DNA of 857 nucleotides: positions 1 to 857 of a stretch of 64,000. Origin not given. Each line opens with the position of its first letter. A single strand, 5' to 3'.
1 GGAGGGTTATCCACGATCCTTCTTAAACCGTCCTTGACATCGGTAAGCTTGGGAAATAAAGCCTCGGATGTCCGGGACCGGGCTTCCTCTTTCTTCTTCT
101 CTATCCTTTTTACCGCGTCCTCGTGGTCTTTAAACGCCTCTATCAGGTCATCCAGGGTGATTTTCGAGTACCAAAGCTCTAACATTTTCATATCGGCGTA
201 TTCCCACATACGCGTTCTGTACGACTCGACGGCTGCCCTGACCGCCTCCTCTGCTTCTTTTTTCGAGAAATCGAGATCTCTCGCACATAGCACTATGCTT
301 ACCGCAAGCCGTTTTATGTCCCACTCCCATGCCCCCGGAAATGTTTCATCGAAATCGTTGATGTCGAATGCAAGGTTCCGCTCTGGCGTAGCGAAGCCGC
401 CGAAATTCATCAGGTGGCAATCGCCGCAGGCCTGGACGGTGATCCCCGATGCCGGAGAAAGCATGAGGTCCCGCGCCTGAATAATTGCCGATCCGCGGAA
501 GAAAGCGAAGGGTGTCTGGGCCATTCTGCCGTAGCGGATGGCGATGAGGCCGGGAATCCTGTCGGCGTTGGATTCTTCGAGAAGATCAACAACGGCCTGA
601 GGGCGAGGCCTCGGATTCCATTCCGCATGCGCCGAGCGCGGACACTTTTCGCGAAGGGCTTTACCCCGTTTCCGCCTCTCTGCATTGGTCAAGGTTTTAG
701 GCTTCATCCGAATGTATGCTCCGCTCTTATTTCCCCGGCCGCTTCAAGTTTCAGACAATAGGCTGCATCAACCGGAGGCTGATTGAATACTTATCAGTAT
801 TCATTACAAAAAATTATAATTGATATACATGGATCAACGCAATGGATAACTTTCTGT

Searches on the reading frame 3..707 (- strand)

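Call 43: search_protein_families(library=pfam, proteins=[window:3-707:-], max_evalue=0.01)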
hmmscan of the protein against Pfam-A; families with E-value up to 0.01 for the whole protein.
window:3-707:- (235 aa): 1 family
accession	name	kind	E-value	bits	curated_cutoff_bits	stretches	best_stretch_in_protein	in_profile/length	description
PF10009.15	DUF2252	-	1.2e-68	232.4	22.3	1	50-235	1-184/392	Uncharacterized protein conserved in bacteria (DUF2252)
